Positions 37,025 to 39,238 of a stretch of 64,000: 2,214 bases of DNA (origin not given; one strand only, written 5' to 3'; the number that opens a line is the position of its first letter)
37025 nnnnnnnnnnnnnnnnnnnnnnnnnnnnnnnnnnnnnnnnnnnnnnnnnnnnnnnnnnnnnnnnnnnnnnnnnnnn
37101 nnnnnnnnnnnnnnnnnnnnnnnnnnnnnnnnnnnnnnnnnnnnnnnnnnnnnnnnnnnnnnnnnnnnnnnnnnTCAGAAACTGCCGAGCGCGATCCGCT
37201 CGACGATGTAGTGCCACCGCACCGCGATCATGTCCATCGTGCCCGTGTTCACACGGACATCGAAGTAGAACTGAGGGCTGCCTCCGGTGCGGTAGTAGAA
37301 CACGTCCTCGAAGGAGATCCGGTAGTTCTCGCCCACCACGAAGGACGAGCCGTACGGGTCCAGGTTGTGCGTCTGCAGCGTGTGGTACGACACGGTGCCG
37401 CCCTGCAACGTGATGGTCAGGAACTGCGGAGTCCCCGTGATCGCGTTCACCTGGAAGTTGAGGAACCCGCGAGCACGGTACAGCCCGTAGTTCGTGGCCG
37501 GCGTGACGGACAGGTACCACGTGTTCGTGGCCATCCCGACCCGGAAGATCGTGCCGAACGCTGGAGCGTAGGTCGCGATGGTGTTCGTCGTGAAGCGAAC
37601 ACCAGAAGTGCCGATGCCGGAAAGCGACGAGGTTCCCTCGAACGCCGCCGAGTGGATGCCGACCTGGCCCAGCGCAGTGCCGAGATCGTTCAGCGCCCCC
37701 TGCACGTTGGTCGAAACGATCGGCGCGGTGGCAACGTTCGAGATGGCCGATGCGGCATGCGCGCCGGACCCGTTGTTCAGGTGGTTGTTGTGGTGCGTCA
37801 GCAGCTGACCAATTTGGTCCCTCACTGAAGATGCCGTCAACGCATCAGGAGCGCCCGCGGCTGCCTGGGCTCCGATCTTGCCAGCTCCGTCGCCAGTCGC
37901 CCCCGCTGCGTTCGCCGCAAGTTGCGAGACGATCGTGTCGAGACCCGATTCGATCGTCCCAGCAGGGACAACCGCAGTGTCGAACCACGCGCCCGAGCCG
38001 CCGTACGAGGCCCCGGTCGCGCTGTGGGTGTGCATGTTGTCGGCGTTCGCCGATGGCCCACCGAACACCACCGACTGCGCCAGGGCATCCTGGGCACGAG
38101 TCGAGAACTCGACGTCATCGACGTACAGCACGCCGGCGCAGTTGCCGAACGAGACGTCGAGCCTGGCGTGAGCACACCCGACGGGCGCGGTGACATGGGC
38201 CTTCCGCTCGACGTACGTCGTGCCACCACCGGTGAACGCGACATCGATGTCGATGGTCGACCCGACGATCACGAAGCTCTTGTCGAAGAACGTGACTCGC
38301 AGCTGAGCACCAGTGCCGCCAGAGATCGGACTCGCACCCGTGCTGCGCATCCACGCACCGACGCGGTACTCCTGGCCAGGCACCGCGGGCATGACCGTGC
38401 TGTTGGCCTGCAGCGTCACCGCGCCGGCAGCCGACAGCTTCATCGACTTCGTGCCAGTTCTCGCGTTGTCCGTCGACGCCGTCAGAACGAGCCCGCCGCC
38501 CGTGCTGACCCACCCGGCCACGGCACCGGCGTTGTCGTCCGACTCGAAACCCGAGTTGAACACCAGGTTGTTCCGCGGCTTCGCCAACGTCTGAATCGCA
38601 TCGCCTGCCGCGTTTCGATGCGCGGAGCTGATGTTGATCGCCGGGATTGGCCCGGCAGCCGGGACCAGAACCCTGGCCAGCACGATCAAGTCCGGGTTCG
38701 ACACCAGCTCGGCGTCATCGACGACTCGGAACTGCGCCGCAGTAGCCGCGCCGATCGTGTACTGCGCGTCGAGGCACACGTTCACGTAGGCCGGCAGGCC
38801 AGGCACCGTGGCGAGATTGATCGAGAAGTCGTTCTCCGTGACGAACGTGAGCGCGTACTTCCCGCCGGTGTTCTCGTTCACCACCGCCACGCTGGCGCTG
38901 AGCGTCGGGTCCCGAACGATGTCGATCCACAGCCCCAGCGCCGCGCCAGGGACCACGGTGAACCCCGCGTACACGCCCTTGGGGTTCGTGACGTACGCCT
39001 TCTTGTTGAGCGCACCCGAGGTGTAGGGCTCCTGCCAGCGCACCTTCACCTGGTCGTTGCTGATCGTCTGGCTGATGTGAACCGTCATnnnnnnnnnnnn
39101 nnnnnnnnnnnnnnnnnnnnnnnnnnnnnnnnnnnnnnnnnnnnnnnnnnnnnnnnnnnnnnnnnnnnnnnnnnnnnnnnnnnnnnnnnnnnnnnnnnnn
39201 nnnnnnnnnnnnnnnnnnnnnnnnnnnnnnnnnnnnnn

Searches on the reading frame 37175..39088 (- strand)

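Call 19: search_protein_families(library=pfam, proteins=[window:37175-39088:-], max_evalue=0.01)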
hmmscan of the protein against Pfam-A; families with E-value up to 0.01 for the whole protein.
window:37175-39088:- (637 aa): 1 family
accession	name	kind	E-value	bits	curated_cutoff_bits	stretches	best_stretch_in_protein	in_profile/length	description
PF02018.23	CBM_4_9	-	3.1e-07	31.3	25.9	1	173-253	1-77/136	Carbohydrate binding domain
